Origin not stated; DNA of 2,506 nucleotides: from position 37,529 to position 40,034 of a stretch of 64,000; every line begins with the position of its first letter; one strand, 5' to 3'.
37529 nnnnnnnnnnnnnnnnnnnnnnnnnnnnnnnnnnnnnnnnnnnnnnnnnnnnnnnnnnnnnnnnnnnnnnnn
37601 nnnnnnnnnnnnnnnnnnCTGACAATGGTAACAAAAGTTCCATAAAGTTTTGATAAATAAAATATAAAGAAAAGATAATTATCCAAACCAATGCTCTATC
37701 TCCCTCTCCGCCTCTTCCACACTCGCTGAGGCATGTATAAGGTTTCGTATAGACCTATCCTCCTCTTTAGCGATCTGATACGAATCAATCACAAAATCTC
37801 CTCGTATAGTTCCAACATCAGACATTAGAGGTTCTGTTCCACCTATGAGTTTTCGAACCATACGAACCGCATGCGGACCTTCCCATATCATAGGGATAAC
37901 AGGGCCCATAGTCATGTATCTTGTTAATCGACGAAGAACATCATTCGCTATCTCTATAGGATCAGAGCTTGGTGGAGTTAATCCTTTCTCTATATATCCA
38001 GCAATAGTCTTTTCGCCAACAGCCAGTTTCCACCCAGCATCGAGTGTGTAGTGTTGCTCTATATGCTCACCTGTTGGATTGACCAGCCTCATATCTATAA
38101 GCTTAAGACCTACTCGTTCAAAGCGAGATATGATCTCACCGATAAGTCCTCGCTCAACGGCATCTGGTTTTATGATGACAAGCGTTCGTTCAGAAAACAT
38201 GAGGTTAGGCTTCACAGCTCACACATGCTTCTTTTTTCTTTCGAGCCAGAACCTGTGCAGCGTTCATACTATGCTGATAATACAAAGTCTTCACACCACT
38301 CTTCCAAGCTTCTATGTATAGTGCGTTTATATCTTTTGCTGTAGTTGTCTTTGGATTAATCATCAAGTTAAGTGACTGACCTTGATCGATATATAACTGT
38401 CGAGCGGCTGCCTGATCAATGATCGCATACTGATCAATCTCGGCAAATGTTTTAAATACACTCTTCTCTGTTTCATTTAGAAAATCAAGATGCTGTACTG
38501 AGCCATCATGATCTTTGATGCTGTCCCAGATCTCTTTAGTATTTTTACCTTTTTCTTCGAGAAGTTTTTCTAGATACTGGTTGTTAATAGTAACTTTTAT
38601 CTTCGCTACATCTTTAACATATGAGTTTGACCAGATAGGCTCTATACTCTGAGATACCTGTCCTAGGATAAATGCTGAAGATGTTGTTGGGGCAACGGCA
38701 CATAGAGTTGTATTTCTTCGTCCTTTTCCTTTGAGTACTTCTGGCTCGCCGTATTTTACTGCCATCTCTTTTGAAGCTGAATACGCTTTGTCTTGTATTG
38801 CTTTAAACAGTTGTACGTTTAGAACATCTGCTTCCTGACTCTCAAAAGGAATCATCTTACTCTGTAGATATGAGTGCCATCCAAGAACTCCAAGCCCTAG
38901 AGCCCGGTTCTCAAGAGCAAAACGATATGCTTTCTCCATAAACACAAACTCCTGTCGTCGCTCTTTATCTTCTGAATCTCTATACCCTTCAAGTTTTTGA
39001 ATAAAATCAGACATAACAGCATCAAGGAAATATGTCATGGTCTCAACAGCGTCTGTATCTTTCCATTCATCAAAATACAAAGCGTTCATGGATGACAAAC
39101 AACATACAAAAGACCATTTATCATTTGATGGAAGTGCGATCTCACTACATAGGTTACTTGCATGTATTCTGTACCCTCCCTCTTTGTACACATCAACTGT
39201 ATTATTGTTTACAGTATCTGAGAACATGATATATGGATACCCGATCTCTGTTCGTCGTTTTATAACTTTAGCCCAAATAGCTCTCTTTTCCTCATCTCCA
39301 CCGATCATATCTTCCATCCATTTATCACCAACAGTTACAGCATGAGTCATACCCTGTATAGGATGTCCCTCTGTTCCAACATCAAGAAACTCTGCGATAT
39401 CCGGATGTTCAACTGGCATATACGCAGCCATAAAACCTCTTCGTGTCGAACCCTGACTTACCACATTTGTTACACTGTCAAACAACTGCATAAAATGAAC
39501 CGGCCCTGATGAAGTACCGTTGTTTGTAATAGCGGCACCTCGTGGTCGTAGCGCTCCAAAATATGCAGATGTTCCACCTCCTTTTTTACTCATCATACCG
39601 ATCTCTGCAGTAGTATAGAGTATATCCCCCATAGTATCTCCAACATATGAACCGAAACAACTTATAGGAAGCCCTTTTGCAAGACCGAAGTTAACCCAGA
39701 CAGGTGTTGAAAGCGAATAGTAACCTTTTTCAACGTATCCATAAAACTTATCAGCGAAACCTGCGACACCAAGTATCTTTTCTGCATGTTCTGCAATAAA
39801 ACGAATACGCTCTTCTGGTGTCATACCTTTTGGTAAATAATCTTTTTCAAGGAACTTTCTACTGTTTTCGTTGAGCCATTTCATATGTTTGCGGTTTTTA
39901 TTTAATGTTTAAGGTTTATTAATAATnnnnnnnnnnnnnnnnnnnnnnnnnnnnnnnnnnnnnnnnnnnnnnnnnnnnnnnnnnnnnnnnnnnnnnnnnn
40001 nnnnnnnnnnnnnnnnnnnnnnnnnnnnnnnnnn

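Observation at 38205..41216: Class I RNR with the ATP-cone on the radical-generating NrdB subunit and a cone-less NrdA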

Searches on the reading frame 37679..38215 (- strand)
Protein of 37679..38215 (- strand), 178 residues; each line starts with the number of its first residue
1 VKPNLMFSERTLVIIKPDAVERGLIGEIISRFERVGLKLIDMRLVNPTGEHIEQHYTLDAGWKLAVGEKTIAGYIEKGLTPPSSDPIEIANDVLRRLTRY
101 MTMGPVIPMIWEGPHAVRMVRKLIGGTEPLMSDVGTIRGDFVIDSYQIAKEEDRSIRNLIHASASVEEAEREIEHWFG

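Call 3: search_protein_families(library=pfam, proteins=[window:37679-38215:-], max_evalue=0.01)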
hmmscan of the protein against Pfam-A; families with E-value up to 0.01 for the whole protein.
window:37679-38215:- (178 aa): 1 family
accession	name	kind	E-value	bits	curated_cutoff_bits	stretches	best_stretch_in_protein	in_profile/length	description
PF00334.24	NDK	-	3.9e-38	130.8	27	2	95-177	58-130/135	Nucleoside diphosphate kinase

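Call 4: search_protein_families(library=ncbifam, proteins=[window:37679-38215:-], max_evalue=0.01)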
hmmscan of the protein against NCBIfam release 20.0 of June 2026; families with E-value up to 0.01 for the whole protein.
window:37679-38215:- (178 aa): 6 families
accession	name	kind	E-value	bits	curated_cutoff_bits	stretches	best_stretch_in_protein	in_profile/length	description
NF001908.0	PRK00668.1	equivalog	8e-38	129.4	155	2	95-177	61-133/141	nucleoside-diphosphate kinase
NF011115.0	PRK14543.1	equivalog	3.2e-36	124.7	287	2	91-177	64-150/169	nucleoside-diphosphate kinase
NF011112.0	PRK14540.1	equivalog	1.4e-31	109.2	202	2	92-177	57-132/135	nucleoside-diphosphate kinase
NF011113.0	PRK14541.1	equivalog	6.1e-19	68.5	255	2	96-177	60-131/140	nucleoside-diphosphate kinase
NF011116.0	PRK14545.1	equivalog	6.4e-18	65.2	217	2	6-59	1-54/139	nucleoside-diphosphate kinase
NF011114.0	PRK14542.1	equivalog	6e-16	58.4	250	2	9-60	2-53/137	nucleoside-diphosphate kinase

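Call 43: search_solved_structures(query=window:37679-38215:-, max_evalue=0.00001, show_alignments=1)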
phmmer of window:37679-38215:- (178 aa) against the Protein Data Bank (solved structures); distinct sequences matched with E-value up to 0.00001: 109 (the best 60 are shown).
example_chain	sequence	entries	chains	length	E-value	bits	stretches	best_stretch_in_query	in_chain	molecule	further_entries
1xqi_A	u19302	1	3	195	3.5e-46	160.8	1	6-177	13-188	Nucleoside diphosphate kinase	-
5caa_A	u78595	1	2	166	1.2e-30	110.1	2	96-177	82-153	Nucleoside diphosphate kinase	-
5cab_A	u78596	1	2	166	1.2e-30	110.1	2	96-177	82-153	Nucleoside diphosphate kinase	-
4kpc_A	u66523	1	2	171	1.8e-30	109.6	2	5-57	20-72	Nucleoside diphosphate kinase b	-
3ngr_A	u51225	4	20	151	1.9e-30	109.5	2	96-177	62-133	Nucleoside diphosphate kinase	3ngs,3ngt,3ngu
5u2i_A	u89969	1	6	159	3e-30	108.9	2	96-177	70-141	Nucleoside diphosphate kinase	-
6joh_A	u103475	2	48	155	4.9e-30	108.2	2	97-177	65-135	Nucleoside diphosphate kinase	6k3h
5go1_A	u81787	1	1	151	1e-29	107.2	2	96-177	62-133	Nucleoside diphosphate kinase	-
5c7p_A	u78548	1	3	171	1.9e-29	106.3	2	5-57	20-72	Nucleoside diphosphate kinase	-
6xp4_A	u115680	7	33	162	1.9e-29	106.2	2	6-57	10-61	Nucleoside diphosphate kinase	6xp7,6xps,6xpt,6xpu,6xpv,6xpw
1xiq_A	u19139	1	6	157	2e-29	106.2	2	94-177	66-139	Nucleoside diphosphate kinase B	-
6agy_A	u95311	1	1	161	3.6e-29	105.4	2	95-177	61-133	Nucleoside diphosphate kinase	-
4di6_A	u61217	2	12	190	4.2e-29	105.2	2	93-177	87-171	Nucleoside diphosphate kinase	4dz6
3vvt_A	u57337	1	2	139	6.8e-29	104.5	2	96-177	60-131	Nucleoside diphosphate kinase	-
1nsk_R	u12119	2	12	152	9.4e-29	104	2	96-177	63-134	NUCLEOSIDE DIPHOSPHATE KINASE | Nucleoside diphosphate kinase B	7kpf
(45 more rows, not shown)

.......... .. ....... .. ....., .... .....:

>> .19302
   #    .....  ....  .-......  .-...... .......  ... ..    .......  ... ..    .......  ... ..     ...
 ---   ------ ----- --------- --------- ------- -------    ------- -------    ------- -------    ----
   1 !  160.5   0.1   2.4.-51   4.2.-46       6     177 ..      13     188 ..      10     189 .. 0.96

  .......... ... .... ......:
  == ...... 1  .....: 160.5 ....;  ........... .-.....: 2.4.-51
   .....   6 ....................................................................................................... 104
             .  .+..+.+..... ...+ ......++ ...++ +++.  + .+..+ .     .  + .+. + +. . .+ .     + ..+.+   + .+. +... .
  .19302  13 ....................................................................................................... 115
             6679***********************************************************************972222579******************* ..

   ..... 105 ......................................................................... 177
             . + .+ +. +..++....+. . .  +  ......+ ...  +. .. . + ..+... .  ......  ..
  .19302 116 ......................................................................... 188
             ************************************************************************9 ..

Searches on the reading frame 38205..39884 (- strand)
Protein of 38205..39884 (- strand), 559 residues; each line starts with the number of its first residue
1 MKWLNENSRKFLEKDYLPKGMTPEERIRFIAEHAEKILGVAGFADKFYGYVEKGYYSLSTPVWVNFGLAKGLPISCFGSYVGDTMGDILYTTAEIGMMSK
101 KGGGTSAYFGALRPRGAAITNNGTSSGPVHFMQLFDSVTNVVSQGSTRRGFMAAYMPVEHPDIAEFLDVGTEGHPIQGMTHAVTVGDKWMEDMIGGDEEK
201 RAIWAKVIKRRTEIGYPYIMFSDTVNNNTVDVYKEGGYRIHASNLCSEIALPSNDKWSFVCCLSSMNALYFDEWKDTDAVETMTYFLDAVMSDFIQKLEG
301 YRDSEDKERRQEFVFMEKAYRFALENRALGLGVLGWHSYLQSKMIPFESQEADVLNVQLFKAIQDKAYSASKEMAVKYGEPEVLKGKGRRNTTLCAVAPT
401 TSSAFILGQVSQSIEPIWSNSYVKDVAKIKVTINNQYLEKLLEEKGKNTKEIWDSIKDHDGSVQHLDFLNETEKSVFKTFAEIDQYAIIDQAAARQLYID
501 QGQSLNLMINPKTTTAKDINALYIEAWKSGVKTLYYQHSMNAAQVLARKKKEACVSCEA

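Call 3: search_protein_families(library=pfam, proteins=[window:38205-39884:-], max_evalue=0.01)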
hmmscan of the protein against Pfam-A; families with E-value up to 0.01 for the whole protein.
window:38205-39884:- (559 aa): 2 families
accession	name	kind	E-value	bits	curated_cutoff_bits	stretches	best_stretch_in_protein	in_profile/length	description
PF02867.20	Ribonuc_red_lgC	-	7.5e-96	322.3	23.9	3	385-536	374-522/523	Ribonucleotide reductase, barrel domain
PF00317.26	Ribonuc_red_lgN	-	1.1e-06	29.1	28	1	3-70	2-76/77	Ribonucleotide reductase, all-alpha domain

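Call 4: search_protein_families(library=ncbifam, proteins=[window:38205-39884:-], max_evalue=0.01)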
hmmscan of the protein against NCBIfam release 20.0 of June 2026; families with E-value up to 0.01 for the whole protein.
window:38205-39884:- (559 aa): 20 families
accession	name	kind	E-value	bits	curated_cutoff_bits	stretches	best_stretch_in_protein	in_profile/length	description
TIGR02510.1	NrdE-prime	equivalog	3.5e-239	795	602.25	1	2-559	16-560/560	ribonucleoside-diphosphate reductase subunit alpha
NF006577.0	PRK09102.1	equivalog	4.8e-209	695.6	620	1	2-550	23-580/604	ribonucleoside-diphosphate reductase subunit alpha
TIGR02506.1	NrdE_NrdA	equivalog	2.1e-100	337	341.05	3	385-539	461-615/616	ribonucleoside-diphosphate reductase subunit alpha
TIGR02504.1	NrdJ_Z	equivalog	1.2e-71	242.1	399.95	2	41-380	46-403/606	adenosylcobalamin-dependent ribonucleoside-diphosphate reductase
NF006417.0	PRK08665.1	equivalog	1.3e-60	205.5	961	1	38-552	59-579/759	vitamin B12-dependent ribonucleotide reductase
NF005544.0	PRK07207.1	equivalog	1.9e-59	201.4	965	3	385-546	759-917/965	ribonucleoside-diphosphate reductase subunit alpha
NF009029.0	PRK12365.1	equivalog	3.4e-52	177.6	1350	3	382-545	839-999/1046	ribonucleoside-diphosphate reductase subunit alpha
NF005010.0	PRK06406.1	subfamily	7.7e-49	166.6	1125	1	25-552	204-731/771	vitamin B12-dependent ribonucleotide reductase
NF006665.0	PRK09209.1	equivalog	3.3e-48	164.6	1057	4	51-193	212-359/761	ribonucleoside-diphosphate reductase subunit alpha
NF005101.0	PRK06539.1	equivalog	4.7e-46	157.2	988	3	387-540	612-761/822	ribonucleoside-diphosphate reductase subunit alpha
TIGR04170.1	RNR_1b_NrdE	exception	7.6e-46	156.7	750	4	46-170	133-259/698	class 1b ribonucleoside-diphosphate reductase subunit alpha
NF005483.0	PRK07088.1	equivalog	1e-40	139.7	1214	4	469-540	682-752/764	ribonucleoside-diphosphate reductase subunit alpha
NF009028.0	PRK12364.1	equivalog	3.3e-39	134.5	1377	3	42-172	282-413/842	ribonucleoside-diphosphate reductase subunit alpha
NF006279.0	PRK08447.1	equivalog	2.6e-38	132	1082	3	476-543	705-772/789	ribonucleoside-diphosphate reductase subunit alpha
NF005122.0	PRK06556.1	equivalog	1.1e-37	129.2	859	3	53-169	137-255/960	vitamin B12-dependent ribonucleotide reductase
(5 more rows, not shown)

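Call 6: search_solved_structures(query=window:38205-39884:-, max_evalue=1e-20, show_alignments=1)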
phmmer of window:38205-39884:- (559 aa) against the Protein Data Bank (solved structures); distinct sequences matched with E-value up to 1e-20: 16.
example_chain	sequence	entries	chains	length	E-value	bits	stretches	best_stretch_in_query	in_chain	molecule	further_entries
6dqx_A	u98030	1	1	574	6.4e-218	727.9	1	2-558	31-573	Ribonucleoside-diphosphate reductase, alpha chain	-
6dqw_A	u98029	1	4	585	6.1e-175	586.1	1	1-558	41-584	Ribonucleoside-diphosphate reductase, alpha chain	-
5im3_A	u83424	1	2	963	1.3e-47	165.8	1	387-543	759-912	Ribonucleoside-diphosphate reductase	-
1zyz_A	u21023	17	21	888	5.8e-46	160.4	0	387-542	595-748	Ribonucleoside-diphosphate reductase large chain 1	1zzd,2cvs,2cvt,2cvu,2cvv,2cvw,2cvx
3tb9_A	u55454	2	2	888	2.9e-45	158.1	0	387-542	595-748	Ribonucleoside-diphosphate reductase large chain 1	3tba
3s8a_A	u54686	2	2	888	3.1e-45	158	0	387-542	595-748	Ribonucleoside-diphosphate reductase large chain 1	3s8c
3hnc_A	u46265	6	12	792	2.5e-41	145.2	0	386-544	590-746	Ribonucleoside-diphosphate reductase large subunit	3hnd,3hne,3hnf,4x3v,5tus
5d1y_A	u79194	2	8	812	2.8e-41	145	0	386-544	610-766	Ribonucleoside-diphosphate reductase large subunit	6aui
2wgh_A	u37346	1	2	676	4.2e-41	144.4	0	386-536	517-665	RIBONUCLEOSIDE-DIPHOSPHATE REDUCTASE LARGE SUBUNIT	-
6l3r_A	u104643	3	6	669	5.4e-41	144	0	386-536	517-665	Ribonucleoside-diphosphate reductase large subunit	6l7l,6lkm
7agj_A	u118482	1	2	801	5.1e-33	117.7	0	42-191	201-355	Ribonucleoside-diphosphate reductase subunit alpha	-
1xjk_A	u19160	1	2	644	6.8e-32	114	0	75-172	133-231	ribonucleotide reductase, B12-dependent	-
1xje_A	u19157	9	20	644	7e-32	114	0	75-172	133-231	ribonucleotide reductase, B12-dependent | Ribonucleoside-diphosphate reductase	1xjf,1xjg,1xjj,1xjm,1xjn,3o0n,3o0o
9l6o_F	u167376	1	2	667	4.4e-31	111.3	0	38-173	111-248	Ribonucleoside-diphosphate reductase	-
6cgl_A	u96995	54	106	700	4.8e-29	104.6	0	49-191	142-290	Ribonucleoside-diphosphate reductase | Ribonucleoside-diphosphate reductase subunit alpha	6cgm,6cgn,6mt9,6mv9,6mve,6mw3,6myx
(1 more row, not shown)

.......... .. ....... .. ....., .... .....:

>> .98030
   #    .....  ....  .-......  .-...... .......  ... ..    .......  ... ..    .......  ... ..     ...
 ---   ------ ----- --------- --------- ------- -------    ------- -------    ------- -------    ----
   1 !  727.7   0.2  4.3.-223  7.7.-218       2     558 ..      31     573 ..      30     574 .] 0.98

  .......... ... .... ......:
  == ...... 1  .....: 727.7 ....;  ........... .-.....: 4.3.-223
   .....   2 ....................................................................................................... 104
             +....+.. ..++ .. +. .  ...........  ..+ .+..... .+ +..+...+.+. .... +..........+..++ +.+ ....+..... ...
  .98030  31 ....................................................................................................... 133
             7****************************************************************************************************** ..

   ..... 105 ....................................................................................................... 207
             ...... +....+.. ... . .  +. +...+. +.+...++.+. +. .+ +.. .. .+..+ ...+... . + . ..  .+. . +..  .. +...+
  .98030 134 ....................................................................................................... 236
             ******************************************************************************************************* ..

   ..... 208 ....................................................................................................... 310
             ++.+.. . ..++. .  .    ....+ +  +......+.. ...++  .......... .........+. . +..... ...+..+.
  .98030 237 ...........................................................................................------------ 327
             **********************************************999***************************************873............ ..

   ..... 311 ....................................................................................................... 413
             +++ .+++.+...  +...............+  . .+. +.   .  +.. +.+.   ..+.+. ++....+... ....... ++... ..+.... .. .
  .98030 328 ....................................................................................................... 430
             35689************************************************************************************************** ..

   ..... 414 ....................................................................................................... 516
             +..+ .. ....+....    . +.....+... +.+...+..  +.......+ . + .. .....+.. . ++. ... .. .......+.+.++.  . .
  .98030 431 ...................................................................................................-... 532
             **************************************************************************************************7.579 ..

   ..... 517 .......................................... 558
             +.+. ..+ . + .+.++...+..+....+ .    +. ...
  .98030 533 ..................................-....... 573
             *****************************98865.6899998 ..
